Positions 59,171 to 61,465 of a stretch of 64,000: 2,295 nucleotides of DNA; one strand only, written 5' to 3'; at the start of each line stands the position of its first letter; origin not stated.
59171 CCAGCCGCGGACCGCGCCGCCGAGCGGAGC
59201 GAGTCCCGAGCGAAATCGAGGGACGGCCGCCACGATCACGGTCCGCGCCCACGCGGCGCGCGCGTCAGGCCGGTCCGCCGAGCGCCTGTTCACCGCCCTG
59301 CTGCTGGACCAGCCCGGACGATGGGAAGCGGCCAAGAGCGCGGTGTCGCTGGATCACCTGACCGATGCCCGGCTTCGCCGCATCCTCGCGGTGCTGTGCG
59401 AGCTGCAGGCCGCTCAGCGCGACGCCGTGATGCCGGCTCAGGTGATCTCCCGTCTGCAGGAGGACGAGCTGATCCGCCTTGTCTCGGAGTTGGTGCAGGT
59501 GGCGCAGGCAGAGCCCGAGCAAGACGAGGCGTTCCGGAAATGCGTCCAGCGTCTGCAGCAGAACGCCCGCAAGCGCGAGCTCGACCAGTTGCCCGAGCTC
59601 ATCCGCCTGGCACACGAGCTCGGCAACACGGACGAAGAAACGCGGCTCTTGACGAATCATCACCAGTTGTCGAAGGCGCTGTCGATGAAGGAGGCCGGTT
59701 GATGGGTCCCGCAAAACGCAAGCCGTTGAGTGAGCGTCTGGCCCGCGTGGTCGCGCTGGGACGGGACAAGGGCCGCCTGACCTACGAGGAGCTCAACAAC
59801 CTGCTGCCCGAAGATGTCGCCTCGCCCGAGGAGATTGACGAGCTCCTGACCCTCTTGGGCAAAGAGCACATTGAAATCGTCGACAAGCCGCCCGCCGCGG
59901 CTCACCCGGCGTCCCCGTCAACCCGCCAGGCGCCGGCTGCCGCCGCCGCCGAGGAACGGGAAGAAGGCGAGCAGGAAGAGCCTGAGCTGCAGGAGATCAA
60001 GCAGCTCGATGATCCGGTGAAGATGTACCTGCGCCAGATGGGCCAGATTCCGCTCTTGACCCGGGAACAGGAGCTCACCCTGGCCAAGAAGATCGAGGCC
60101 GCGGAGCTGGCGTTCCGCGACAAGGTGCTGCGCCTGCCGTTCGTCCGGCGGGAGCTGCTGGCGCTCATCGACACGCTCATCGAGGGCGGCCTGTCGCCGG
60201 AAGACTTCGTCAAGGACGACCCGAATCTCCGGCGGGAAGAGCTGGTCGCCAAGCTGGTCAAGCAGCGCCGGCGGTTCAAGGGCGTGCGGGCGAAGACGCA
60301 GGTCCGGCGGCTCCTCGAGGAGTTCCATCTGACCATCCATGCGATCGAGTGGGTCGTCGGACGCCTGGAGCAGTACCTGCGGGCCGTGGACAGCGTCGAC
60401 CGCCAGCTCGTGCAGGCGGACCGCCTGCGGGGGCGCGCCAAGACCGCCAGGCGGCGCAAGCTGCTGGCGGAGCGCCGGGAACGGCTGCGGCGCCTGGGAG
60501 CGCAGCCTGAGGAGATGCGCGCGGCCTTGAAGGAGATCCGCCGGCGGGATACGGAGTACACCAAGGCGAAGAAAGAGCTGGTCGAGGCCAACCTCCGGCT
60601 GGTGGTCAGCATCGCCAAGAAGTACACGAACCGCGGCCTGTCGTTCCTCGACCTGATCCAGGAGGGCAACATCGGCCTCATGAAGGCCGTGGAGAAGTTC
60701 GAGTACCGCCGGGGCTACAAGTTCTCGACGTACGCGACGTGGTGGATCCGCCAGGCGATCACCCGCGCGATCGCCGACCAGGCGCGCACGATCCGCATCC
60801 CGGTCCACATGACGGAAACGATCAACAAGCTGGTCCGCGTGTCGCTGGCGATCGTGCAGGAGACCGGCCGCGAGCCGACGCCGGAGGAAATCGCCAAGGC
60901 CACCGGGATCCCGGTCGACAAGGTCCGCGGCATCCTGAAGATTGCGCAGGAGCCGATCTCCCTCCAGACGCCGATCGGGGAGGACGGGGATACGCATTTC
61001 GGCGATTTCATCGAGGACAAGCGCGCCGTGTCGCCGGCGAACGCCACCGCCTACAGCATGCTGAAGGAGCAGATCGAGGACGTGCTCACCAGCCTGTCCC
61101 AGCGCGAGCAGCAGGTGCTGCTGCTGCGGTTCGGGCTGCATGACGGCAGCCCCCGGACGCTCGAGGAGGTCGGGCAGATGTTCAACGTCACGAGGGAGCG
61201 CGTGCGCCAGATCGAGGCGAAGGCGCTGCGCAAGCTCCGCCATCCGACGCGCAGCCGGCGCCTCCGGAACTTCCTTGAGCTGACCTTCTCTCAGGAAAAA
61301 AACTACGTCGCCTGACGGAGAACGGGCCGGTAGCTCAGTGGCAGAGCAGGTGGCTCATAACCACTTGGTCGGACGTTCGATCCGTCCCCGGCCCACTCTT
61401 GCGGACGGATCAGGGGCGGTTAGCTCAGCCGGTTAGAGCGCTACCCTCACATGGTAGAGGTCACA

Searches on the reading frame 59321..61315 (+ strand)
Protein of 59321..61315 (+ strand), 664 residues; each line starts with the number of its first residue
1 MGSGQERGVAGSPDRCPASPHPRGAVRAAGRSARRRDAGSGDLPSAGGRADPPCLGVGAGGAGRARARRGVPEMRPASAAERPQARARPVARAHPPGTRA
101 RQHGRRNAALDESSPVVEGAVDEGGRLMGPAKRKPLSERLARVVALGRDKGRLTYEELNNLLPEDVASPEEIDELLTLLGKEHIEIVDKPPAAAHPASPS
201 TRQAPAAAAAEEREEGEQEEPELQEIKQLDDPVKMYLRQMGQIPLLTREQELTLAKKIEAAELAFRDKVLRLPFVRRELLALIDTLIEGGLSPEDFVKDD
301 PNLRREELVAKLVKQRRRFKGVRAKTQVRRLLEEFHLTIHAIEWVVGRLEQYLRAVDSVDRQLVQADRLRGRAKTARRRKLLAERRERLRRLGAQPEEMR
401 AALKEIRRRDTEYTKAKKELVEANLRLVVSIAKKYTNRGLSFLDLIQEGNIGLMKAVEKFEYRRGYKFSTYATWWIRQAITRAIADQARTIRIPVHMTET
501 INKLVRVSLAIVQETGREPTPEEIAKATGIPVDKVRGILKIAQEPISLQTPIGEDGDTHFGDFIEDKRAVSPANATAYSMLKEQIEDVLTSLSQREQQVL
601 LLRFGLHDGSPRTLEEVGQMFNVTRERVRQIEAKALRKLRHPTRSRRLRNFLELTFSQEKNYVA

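Call 71: search_protein_families(library=pfam, proteins=[window:59321-61315:+], max_evalue=0.001)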
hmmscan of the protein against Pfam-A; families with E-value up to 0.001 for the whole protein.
window:59321-61315:+ (664 aa): 5 families
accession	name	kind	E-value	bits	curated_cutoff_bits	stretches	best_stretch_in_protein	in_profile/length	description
PF04539.22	Sigma70_r3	-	2.2e-29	101.8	25.3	1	499-575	1-77/78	Sigma-70 region 3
PF04542.20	Sigma70_r2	-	1.3e-24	86.2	24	1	420-490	1-71/71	Sigma-70 region 2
PF04545.22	Sigma70_r4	-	5.1e-20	71.2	24.1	1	589-641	2-50/50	Sigma-70, region 4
PF03979.19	Sigma70_r1_1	-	3.4e-15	56.2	22.5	1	138-214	5-78/81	Sigma-70 factor, region 1.1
PF00140.25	Sigma70_r1_2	-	1.1e-13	51.3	22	1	231-260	1-30/34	Sigma-70 factor, region 1.2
